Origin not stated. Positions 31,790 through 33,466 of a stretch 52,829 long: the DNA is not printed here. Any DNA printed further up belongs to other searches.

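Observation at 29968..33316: ParB-like nuclease, beta-class methyltransferase and SplB-like radical SAM enzyme are wedged between terS and terL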

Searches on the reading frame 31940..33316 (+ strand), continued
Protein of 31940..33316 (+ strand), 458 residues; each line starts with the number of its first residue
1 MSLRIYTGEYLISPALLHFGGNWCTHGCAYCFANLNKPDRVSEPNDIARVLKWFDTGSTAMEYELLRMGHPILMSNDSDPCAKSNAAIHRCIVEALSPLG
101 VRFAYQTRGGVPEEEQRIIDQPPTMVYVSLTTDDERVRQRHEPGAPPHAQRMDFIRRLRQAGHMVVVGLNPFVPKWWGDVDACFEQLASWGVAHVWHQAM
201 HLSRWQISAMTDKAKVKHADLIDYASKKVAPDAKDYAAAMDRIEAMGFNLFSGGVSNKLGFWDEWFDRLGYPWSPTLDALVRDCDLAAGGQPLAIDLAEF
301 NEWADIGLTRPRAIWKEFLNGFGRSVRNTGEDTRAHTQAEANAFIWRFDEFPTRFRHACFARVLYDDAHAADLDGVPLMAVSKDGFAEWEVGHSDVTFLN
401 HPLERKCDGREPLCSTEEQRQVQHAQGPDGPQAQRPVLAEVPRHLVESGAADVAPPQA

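Call 25: search_protein_families(library=pfam, proteins=[L017:10098-11369:+, L034:11970-13001:+, L011:11020-12465:+, L070:2126-2512:+, L089:6698-7216:-, L044:3782-5227:+, L034:10509-11963:+, L005:70-1020:+, L038:13496-14038:-, L034:13113-13427:+], max_evalue=0.001)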
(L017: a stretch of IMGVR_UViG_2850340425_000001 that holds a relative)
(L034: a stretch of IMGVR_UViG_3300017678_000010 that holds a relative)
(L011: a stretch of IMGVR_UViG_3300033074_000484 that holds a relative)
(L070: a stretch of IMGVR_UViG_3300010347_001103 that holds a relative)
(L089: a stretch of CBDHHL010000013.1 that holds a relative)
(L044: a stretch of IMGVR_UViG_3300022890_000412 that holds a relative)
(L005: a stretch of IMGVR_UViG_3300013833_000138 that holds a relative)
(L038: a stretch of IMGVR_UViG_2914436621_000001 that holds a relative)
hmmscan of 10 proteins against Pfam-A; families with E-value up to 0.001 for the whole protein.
L017:10098-11369:+ (423 aa): 3 families
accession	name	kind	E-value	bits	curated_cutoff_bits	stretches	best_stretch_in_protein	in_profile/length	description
PF03237.21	Terminase_6N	-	9.7e-34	117.3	22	1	21-236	2-213/215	Terminase large subunit, T4likevirus-type, N-terminal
PF17289.8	Terminase_6C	-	3e-15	57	22.6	1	253-404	1-152/155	Terminase RNaseH-like domain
PF04466.19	Terminase_3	-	2.4e-05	24.4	23.2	1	17-207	3-185/201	Phage terminase large subunit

L034:11970-13001:+ (343 aa): 1 family
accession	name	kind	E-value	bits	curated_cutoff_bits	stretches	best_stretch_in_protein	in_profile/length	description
PF04233.19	Phage_Mu_F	-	1.4e-11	45.5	29.6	1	187-281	5-108/112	Phage Mu protein F like protein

L011:11020-12465:+ (481 aa): 1 family
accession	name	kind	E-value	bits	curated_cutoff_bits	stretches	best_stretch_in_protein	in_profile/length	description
PF13264.11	DUF4055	-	6.4e-30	104.6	25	1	246-387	1-136/140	Domain of unknown function (DUF4055)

L070:2126-2512:+ (128 aa): 0 families

L089:6698-7216:- (172 aa): 0 families

L044:3782-5227:+ (481 aa): 3 families
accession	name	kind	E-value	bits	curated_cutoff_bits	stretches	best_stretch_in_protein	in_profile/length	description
PF17289.8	Terminase_6C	-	1.6e-17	64.4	22.6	1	272-419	3-153/155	Terminase RNaseH-like domain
PF03237.21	Terminase_6N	-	4.7e-10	39.9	22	1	50-257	2-214/215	Terminase large subunit, T4likevirus-type, N-terminal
PF04466.19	Terminase_3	-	0.00012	22.1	23.2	1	116-220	75-178/201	Phage terminase large subunit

L034:10509-11963:+ (484 aa): 0 families

L005:70-1020:+ (316 aa): 0 families

L038:13496-14038:- (180 aa): 0 families

L034:13113-13427:+ (104 aa): 1 family
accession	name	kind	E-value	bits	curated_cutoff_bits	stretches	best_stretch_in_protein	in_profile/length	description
PF00216.26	Bac_DNA_binding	-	1e-23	83.8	22.4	1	1-85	1-85/90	Bacterial DNA-binding protein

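Call 37: predict_structure(alignment_id=A2)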
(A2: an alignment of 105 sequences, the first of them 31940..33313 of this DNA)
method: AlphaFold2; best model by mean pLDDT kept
length: 458 residues; sequences in the alignment: 105
mean_pLDDT: 90.7   pTM: 0.87
mean pLDDT of the five models: 90.7, 90.5, 90.0, 90.0, 89.9
residues with pLDDT >= 90: 395; 70-90: 10; 50-70: 18; < 50: 35
segments of 3 or more residues with pLDDT < 50: 425-458
pLDDT, mean of each block of 10 residues (from residue 1): 90 97 95 92 91 97 98 90 96 97 97 98 98 98 98 99 98 98 99 98 96 97 96 98 98 98 97 98 98 98 97 97 97 97 98 98 97 98 98 97 82 54 49 35 34 37
secondary structure, 60 per line:
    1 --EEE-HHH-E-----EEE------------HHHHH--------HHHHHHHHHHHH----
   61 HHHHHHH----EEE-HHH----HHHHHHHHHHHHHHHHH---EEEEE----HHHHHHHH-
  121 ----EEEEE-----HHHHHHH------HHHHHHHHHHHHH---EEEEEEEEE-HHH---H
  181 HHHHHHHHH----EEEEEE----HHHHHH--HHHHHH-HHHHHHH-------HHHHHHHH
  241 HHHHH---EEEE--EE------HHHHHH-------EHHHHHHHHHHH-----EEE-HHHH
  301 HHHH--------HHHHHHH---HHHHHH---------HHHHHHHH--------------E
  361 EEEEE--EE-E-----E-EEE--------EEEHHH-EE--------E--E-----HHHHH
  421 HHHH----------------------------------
elements in order: E3-5 E17-19 H32-36 H45-56 H61-67 E72-74 H83-99 E103-107 H112-119 E125-129 H135-141 H148-160 E164-172 H180-189 E194-199 H204-209 H212-217 H219-225 H233-245 E249-252 H263-268 H277-287 E293-295 H297-304 H313-319 H323-328 H338-345 E360-365 E379-381 E390-392 H416-424

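Call 39: fold_search(model_id=the predicted structure, library=pdb)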
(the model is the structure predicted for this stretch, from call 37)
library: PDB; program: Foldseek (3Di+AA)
matches with E <= 10: 1397; with E <= 0.001: 30
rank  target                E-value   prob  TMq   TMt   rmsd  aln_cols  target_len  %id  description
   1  5exj                  1.9e-05  1.00  0.28  0.43  10.8       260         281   15  Crystal structure of M. tuberculosis lipoyl synthase at 1.64 A resolution (released 2016-08-10)
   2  5exi                  2.2e-05  1.00  0.27  0.42  10.7       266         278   14  Crystal structure of M. tuberculosis lipoyl synthase at 2.28 A resolution (released 2016-08-10)
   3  3cb8_A                2.3e-05  1.00  0.37  0.63   5.3       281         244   14  4Fe-4S-Pyruvate formate-lyase activating enzyme in complex with AdoMet and a peptide substrate (released 2008-10-28)
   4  5exk_C                4.0e-05  1.00  0.34  0.48   5.0       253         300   15  Crystal structure of M. tuberculosis lipoyl synthase with 6-thiooctanoyl peptide intermediate (released 2016-08-10)
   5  2yx0                  5.4e-05  1.00  0.28  0.37   6.4       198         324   20  Crystal structure of P. horikoshii TYW1 (released 2007-10-30)
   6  3c8f                  5.7e-05  1.00  0.38  0.66   4.5       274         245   14  4Fe-4S-Pyruvate formate-lyase Activating Enzyme with partially disordered AdoMet (released 2008-10-28)
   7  5exk_I                6.9e-05  1.00  0.34  0.49   5.1       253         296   15  Crystal structure of M. tuberculosis lipoyl synthase with 6-thiooctanoyl peptide intermediate (released 2016-08-10)
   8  6efn                  6.9e-05  1.00  0.31  0.36   8.1       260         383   15  Structure of a RiPP maturase, SkfB (released 2018-10-24)
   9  5v1q_A                7.3e-05  1.00  0.33  0.35   7.6       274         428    9  Crystal structure of Streptococcus suis SuiB (released 2017-08-30)
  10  5exk_G                8.7e-05  1.00  0.34  0.49   5.3       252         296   15  Crystal structure of M. tuberculosis lipoyl synthase with 6-thiooctanoyl peptide intermediate (released 2016-08-10)
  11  8fo0                  8.7e-05  1.00  0.34  0.57   6.7       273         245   14  The structure of a crystallizable variant of E. coli pyruvate formate-lyase activating enzyme bound to a partially cleav (released 2023-05-24)
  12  4rh0                  1.2e-04  1.00  0.35  0.45   6.1       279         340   15  Spore photoproduct lyase C140A/S76C mutant with bound AdoMet (released 2014-10-22)
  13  7bi7_B                1.2e-04  1.00  0.30  0.47   9.6       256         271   13  An Unexpected P-Cluster like Intermediate En Route to the Nitrogenase FeMo-co (released 2021-03-10)
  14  5exk_A                1.3e-04  1.00  0.33  0.47   5.2       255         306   14  Crystal structure of M. tuberculosis lipoyl synthase with 6-thiooctanoyl peptide intermediate (released 2016-08-10)
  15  4fhf                  1.3e-04  1.00  0.34  0.44   6.7       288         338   15  Spore photoproduct lyase C140A mutant with dinucleoside spore photoproduct (released 2012-07-18)
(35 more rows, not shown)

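Call 42: fold_search(model_id=the predicted structure, library=viral)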
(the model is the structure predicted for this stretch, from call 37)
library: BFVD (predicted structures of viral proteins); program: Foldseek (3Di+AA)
matches with E <= 10: 311; with E <= 0.001: 8
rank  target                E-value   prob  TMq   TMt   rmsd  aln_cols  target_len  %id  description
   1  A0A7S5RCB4            1.5e-09  1.00  0.40  0.39   6.1       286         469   17  (no name in the UniProt tables at hand)
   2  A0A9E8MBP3            1.7e-05  1.00  0.35  0.26   5.1       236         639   12  (no name in the UniProt tables at hand)
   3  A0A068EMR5            5.3e-05  1.00  0.32  0.50   4.4       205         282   11  Uncharacterized protein [Bacillus phage CP-51]
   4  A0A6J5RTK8            1.4e-04  1.00  0.32  0.48   5.9       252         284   13  COG0820 Predicted Fe-S-cluster redox enzyme [uncultured Caudovirales phage]
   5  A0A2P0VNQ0            3.5e-04  1.00  0.37  0.55   5.8       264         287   13  Pyruvate formate-lyase 1-activating enzyme [Tetraselmis virus 1]
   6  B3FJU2                5.3e-04  1.00  0.28  0.40  10.7       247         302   12  Radical SAM core domain-containing protein [Pseudomonas phage 201phi2-1]
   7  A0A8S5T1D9            6.8e-04  1.00  0.30  0.31   7.7       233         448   14  Fe-S oxidoreductase [Myoviridae sp. ctWb16]
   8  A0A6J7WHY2            7.6e-04  0.99  0.27  0.31  17.1       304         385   14  Radical_SAM domain containing protein [uncultured Caudovirales phage]
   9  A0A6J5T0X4            1.4e-03  0.99  0.28  0.34  12.7       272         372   13  Radical_SAM domain containing protein [uncultured Caudovirales phage]
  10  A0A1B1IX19            1.6e-03  1.00  0.30  0.47   8.7       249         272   12  (no name in the UniProt tables at hand)
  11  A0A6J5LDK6            3.9e-03  0.99  0.31  0.28   9.9       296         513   11  Radical SAM [uncultured Caudovirales phage]
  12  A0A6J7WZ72            5.3e-03  1.00  0.28  0.55   4.7       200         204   12  Radical_SAM domain containing protein [uncultured Caudovirales phage]
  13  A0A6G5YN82            5.9e-03  0.97  0.26  0.40   7.9       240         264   13  (no name in the UniProt tables at hand)
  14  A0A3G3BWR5            6.3e-03  0.99  0.27  0.37   6.1       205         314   12  (no name in the UniProt tables at hand)
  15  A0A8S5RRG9            6.3e-03  0.98  0.29  0.31   9.3       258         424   14  Fe-S oxidoreductase [Podoviridae sp. ctXdu7]
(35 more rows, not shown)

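Call 46: find_encoding_contigs(protein=P0001, flank=10000, max_places=3)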
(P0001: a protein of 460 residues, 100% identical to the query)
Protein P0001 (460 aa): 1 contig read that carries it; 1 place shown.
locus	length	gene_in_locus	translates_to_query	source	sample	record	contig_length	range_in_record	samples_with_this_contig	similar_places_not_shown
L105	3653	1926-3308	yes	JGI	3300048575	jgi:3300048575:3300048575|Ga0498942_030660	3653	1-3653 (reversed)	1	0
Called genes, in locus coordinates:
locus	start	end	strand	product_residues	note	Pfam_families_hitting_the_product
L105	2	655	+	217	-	?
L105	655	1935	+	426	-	PF01555:N6_N4_Mtase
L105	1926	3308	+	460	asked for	PF04055:Radical_SAM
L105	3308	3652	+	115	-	?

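Call 64: search_protein_representatives(alignment_id=A2)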
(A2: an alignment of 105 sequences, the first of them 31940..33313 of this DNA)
Query: 105 sequences, 404 profile positions. Proteins with E-value up to 0.001 (for the whole library): 2520; up to 1e-10: 605; up to 1e-30: 327. The best 150 are listed.
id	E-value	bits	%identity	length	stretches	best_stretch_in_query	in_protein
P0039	1.6e-162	557.7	-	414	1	1-401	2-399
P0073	2.1e-157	540.9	-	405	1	1-401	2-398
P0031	1.6e-154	531.4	-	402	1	1-388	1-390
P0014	9.8e-154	528.8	-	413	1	1-396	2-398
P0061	2.0e-147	508.0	-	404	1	1-388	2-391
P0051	2.4e-144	497.8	-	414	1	2-393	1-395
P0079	5.6e-144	496.6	-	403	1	1-388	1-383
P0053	9.4e-141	486.0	-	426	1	1-401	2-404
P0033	2.3e-140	484.7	-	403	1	1-395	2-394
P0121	8.0e-140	483.0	-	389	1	1-398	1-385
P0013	5.5e-139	480.2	-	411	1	1-401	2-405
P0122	3.1e-138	477.7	-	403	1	1-389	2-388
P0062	1.1e-136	472.7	-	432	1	1-396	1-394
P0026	8.8e-136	469.6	-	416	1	1-399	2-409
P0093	4.8e-132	457.3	-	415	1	1-387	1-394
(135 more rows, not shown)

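Call 66: search_protein_families(library=phrogs, proteins=[L011:9376-9798:+, L017:9521-10111:+, L024:6047-6454:+, L028:8003-8383:+, L032:3599-4066:+, L039:5279-5668:+, L054:4465-4914:+, L070:2126-2512:+, L061:9441-9935:+, L104:9378-9863:+], max_evalue=0.001)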
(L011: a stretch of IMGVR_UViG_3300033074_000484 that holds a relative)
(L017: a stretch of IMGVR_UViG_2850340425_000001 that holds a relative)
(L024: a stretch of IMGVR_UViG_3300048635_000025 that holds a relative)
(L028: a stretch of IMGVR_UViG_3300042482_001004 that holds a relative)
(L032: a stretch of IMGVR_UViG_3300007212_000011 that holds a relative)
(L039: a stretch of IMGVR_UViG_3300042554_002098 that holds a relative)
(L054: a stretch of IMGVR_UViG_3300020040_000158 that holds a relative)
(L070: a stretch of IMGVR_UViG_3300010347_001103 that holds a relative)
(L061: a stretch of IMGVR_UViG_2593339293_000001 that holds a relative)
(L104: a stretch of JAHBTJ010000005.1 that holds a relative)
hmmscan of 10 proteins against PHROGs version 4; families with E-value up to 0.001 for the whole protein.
L011:9376-9798:+ (140 aa): 2 families
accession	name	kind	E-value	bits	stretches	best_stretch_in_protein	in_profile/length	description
phrog_1206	-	head and packaging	7.3e-08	33.5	1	2-68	6-69/207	terminase small subunit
phrog_2606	-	head and packaging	0.00017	22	1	3-59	7-64/310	terminase small subunit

L017:9521-10111:+ (196 aa): 5 families
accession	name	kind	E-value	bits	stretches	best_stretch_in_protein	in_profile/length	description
phrog_1889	-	head and packaging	5e-18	66.6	1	16-174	65-231/276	terminase small subunit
phrog_509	-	head and packaging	8.4e-06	26.5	1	12-87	57-130/238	terminase small subunit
phrog_6177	-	unknown function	6.9e-05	23.4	1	2-54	59-123/224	-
phrog_19659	-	unknown function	0.00011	22.7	0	36-92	128-188/390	-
phrog_9231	-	head and packaging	0.00077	20.3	0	22-52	51-87/240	terminase small subunit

L024:6047-6454:+ (135 aa): 8 families
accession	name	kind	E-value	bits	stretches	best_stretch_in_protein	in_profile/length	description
phrog_51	-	head and packaging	6.4e-29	102.5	1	1-77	85-162/261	terminase small subunit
phrog_17390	-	unknown function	2.7e-23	82.6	1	4-62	2-60/69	-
phrog_2606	-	head and packaging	2.4e-14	54.4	1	2-76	86-161/310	terminase small subunit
phrog_641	-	head and packaging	4.6e-10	41.2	1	5-83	3-75/162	terminase small subunit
phrog_5334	-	head and packaging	7e-10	40.3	1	6-131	18-137/162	terminase small subunit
phrog_32222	-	unknown function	3.1e-05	24.8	1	10-86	97-170/241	-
phrog_1595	-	head and packaging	9.2e-05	23.6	1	3-86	2-86/164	terminase small subunit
phrog_21070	-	unknown function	0.00016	22.7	1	3-81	76-151/222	-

L028:8003-8383:+ (126 aa): 4 families
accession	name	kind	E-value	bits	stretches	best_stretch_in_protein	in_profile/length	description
phrog_1595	-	head and packaging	4.6e-14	53.8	1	2-90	4-93/164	terminase small subunit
phrog_51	-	head and packaging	1.1e-12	49.3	1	2-81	89-165/261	terminase small subunit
phrog_641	-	head and packaging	3.5e-06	28.6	1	1-67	2-64/162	terminase small subunit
phrog_32222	-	unknown function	0.0002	22.2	1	1-86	91-169/241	-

L032:3599-4066:+ (155 aa): 0 families

L039:5279-5668:+ (129 aa): 1 family
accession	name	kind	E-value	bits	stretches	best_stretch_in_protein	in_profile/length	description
phrog_15125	-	unknown function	9.6e-10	39.3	1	6-117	9-125/155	-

L054:4465-4914:+ (149 aa): 2 families
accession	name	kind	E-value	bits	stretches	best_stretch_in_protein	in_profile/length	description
phrog_51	-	head and packaging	3.5e-10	41.1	1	4-94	90-178/261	terminase small subunit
phrog_2606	-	head and packaging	5e-05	23.8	1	5-57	91-142/310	terminase small subunit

L070:2126-2512:+ (128 aa): 4 families
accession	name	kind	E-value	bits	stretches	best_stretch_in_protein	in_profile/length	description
phrog_4044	-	head and packaging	4e-09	37.2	1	4-52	28-75/180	terminase small subunit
phrog_309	-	head and packaging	4.4e-08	34.5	1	27-85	167-247/319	terminase small subunit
phrog_2538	-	head and packaging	5e-06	27.6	1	4-68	6-68/129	terminase small subunit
phrog_4102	-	head and packaging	0.00023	22.4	1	9-61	23-70/166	terminase small subunit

L061:9441-9935:+ (164 aa): 1 family
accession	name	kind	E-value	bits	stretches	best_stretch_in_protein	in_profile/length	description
phrog_57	-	head and packaging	5e-21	76.4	1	1-160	11-170/199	terminase small subunit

L104:9378-9863:+ (161 aa): 0 families
